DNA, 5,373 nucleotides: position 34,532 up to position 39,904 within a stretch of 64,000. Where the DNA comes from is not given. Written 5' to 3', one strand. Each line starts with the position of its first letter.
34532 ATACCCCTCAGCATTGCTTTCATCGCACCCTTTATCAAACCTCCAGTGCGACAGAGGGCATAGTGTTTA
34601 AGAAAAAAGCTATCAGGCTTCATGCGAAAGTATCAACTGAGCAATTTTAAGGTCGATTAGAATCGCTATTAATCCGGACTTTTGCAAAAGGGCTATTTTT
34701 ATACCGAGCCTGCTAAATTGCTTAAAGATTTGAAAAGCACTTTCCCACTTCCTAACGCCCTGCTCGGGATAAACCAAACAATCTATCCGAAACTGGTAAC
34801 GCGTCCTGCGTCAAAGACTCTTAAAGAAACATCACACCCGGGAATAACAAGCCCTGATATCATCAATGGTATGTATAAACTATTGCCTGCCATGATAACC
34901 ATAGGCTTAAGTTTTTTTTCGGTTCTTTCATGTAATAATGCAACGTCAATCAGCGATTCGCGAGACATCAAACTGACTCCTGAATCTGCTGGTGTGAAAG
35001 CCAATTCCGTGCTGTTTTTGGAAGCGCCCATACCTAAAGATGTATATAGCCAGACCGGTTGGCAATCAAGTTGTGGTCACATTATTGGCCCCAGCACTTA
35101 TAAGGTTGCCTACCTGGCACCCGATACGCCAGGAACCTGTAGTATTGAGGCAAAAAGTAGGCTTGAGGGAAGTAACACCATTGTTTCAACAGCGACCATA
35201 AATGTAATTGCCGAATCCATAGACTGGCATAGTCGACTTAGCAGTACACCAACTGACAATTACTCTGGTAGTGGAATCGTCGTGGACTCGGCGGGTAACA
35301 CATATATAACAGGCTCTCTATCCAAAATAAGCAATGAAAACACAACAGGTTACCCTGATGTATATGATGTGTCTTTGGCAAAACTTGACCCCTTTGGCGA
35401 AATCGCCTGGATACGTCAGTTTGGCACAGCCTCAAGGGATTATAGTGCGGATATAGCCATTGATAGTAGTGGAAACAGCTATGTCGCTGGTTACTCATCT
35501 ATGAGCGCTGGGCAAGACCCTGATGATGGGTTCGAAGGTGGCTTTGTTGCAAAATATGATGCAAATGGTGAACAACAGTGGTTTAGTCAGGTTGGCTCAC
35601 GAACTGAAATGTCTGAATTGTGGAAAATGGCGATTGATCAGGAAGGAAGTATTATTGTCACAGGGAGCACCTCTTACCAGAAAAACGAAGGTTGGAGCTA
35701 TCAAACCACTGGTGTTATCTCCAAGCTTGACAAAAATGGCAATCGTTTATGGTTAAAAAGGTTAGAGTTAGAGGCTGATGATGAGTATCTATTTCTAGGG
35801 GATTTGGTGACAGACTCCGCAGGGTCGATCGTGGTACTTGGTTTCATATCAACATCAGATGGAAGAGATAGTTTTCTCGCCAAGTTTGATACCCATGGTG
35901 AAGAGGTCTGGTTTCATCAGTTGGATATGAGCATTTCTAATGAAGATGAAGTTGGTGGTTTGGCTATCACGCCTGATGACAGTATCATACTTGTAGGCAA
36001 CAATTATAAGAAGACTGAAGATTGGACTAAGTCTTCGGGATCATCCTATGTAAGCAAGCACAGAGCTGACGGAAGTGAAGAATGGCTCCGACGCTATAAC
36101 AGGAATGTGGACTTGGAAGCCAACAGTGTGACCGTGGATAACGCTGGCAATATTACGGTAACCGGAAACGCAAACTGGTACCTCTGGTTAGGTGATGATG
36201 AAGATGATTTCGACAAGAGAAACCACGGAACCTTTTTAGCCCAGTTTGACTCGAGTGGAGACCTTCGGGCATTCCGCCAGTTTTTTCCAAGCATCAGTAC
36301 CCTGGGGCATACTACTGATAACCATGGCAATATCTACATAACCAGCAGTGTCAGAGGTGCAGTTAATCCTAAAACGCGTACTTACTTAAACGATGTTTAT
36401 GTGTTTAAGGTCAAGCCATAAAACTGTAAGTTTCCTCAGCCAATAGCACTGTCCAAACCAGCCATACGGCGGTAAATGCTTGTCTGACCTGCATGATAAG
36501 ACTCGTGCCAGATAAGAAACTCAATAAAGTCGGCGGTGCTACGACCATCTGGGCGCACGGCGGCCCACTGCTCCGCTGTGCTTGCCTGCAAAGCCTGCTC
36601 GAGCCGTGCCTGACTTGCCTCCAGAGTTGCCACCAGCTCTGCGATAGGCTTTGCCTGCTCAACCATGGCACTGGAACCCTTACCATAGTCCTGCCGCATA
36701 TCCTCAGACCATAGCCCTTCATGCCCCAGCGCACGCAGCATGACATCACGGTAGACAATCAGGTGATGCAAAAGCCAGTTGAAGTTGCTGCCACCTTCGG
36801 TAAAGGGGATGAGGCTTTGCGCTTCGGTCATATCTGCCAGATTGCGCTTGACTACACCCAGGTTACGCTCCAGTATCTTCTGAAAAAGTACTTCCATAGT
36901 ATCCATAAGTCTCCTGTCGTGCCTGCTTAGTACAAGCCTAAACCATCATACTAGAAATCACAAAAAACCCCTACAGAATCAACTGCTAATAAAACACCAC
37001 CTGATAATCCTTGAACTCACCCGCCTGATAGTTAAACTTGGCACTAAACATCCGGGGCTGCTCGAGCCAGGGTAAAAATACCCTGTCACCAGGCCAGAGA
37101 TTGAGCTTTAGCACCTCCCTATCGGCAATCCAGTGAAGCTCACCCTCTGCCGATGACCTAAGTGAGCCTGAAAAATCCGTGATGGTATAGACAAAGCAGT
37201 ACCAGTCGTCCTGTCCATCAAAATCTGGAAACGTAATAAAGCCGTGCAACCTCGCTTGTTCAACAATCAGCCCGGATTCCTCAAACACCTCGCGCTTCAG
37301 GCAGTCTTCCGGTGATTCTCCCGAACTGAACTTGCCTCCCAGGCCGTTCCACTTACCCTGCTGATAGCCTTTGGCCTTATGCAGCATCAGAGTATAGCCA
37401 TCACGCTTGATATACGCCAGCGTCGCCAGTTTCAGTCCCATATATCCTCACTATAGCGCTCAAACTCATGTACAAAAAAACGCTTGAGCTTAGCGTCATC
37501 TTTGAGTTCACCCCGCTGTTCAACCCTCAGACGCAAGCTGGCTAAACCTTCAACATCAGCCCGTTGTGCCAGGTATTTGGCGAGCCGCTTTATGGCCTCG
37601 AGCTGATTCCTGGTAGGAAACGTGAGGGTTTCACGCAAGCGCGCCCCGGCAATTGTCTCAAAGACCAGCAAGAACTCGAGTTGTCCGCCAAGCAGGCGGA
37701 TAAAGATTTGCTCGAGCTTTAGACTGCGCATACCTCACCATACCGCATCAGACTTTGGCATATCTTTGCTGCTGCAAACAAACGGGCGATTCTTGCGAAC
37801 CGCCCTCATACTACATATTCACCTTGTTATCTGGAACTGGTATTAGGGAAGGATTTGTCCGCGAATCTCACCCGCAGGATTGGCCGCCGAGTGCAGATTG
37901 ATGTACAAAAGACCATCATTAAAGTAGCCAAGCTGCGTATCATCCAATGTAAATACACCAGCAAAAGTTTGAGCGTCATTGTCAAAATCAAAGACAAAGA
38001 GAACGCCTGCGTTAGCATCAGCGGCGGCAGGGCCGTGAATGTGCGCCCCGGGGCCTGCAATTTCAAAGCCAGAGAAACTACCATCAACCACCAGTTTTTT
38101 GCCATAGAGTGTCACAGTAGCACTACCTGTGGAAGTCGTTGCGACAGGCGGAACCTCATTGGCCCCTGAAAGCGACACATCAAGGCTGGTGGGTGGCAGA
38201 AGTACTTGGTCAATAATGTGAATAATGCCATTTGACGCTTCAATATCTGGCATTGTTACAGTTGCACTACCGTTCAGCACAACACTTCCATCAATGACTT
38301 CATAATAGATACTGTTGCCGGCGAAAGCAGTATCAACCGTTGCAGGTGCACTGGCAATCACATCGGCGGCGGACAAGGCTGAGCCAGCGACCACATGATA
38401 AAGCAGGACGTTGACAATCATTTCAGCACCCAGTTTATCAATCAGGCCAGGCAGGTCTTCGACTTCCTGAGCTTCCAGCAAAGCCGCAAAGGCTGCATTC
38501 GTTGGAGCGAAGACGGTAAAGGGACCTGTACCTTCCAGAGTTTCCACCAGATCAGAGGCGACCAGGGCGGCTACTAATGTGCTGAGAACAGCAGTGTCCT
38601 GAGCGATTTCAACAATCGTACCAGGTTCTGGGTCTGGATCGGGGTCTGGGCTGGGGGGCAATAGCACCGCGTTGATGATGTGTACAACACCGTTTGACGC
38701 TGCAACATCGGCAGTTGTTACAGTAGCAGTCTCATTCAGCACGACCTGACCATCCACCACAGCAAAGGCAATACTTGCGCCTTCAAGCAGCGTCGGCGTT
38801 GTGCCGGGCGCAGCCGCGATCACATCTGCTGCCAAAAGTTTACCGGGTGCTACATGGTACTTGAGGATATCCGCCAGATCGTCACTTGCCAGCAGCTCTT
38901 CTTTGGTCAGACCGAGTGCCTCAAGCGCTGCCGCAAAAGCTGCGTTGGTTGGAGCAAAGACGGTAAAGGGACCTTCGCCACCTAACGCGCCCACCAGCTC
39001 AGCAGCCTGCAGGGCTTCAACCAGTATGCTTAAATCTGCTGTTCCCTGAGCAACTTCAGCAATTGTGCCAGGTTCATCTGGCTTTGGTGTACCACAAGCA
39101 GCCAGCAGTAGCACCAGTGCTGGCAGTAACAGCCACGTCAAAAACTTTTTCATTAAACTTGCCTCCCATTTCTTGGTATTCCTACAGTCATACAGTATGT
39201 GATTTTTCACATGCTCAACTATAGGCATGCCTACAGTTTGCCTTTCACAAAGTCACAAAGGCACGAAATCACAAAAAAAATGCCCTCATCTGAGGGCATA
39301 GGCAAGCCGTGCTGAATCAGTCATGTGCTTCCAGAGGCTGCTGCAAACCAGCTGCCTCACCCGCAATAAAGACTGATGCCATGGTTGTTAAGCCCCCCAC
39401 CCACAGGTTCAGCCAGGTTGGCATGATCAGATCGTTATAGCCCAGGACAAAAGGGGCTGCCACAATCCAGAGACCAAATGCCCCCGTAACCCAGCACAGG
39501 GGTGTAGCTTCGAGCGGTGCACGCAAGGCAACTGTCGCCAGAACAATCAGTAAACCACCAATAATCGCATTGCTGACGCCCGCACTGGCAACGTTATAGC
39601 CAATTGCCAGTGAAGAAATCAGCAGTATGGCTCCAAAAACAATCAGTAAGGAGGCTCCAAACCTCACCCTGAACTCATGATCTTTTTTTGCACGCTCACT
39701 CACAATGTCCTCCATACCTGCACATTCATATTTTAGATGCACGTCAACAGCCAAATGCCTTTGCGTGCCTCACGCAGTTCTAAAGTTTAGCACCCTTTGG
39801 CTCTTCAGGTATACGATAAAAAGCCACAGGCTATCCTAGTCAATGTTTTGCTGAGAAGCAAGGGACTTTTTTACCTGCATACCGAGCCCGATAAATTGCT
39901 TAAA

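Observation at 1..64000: Hyper-abundant palindromic hexamer CTCGAG (XhoI-type site) across coding and non-coding DNA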

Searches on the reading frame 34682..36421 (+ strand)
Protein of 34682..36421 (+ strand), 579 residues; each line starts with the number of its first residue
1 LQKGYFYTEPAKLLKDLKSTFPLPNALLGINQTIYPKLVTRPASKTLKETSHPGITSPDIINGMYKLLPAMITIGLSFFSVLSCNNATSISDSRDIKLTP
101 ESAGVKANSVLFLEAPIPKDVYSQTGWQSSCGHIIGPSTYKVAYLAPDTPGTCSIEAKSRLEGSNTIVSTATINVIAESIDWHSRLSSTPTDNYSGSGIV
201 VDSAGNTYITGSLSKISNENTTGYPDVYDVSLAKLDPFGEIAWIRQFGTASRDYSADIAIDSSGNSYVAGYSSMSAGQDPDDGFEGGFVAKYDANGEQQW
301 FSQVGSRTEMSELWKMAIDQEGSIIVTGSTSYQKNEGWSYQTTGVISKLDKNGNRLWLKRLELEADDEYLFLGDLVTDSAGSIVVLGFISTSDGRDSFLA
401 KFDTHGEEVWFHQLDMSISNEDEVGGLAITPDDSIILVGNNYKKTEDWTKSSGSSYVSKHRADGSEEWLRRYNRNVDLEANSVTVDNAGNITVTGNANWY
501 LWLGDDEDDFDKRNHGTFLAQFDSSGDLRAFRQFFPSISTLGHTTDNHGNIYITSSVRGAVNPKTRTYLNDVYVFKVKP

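Call 30: search_protein_families(library=pfam, proteins=[window:34682-36421:+], max_evalue=0.00001)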
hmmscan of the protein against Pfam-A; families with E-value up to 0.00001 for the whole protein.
window:34682-36421:+ (579 aa): 1 family
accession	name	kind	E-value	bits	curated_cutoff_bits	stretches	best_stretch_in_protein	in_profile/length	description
PF06739.17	SBBP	-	8.4e-21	74.1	20.5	1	243-272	2-32/38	Beta-propeller repeat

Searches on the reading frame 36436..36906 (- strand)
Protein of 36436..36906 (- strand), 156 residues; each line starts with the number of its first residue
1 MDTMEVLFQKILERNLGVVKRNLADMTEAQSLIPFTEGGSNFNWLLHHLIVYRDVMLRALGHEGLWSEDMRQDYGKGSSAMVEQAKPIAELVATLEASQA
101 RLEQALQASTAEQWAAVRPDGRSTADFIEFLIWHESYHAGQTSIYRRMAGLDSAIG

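Call 30: search_protein_families(library=pfam, proteins=[window:36436-36906:-], max_evalue=0.00001)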
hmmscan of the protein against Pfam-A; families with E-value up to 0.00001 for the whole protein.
window:36436-36906:- (156 aa): 3 families
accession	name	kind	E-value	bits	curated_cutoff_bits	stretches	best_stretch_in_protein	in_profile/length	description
PF12867.12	DinB_2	-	5.2e-15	56.5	24.8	1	19-141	9-127/128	DinB superfamily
PF04978.18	MST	-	1.1e-06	29.7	27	1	9-147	3-145/149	Mycothiol-S-transferase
PF05163.17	DinB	-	8.5e-06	26.3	23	0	17-153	17-149/165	DinB family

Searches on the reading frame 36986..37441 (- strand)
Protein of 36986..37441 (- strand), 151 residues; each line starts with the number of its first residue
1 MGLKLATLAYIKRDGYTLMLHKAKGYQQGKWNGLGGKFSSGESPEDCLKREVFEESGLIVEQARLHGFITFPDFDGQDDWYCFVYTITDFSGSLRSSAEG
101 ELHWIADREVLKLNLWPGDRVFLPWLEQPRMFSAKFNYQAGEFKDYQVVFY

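Call 30: search_protein_families(library=pfam, proteins=[window:36986-37441:-], max_evalue=0.00001)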
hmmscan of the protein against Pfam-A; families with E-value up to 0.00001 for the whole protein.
window:36986-37441:- (151 aa): 1 family
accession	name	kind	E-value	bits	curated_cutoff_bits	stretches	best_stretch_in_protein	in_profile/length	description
PF00293.34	NUDIX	-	6.7e-18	65.4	21.1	1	5-126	4-134/134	NUDIX domain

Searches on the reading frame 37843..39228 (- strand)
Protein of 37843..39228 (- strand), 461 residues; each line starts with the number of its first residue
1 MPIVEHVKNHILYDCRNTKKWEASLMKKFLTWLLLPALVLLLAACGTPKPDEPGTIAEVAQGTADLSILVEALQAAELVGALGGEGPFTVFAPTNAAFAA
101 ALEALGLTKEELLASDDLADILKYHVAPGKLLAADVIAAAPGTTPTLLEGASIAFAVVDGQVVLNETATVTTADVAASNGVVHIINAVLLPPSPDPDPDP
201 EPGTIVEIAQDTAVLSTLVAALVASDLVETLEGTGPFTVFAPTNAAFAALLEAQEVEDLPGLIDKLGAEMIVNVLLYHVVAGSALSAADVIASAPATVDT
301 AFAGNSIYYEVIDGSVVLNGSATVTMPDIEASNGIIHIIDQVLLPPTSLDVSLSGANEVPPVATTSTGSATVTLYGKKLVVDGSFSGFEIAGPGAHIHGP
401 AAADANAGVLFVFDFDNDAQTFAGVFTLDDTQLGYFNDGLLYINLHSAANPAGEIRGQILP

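Call 31: search_protein_families(library=pfam, proteins=[window:37843-39228:-], max_evalue=0.00001)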
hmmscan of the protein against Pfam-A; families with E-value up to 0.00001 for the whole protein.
window:37843-39228:- (461 aa): 2 families
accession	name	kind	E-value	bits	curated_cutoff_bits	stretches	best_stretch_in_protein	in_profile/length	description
PF02469.27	Fasciclin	-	1e-60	203.8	22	2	65-191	2-123/123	Fasciclin domain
PF07452.17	CHRD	-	2.2e-23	83.8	24.1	1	351-459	3-117/117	CHRD domain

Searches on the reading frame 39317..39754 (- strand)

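Call 31: search_protein_families(library=pfam, proteins=[window:39317-39754:-], max_evalue=0.00001)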
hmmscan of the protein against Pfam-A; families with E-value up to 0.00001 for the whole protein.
window:39317-39754:- (145 aa): 1 family
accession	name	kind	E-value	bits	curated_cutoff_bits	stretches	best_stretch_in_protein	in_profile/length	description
PF03779.20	SPW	-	7.6e-12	46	31.5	1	36-127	5-92/93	SPW repeat domain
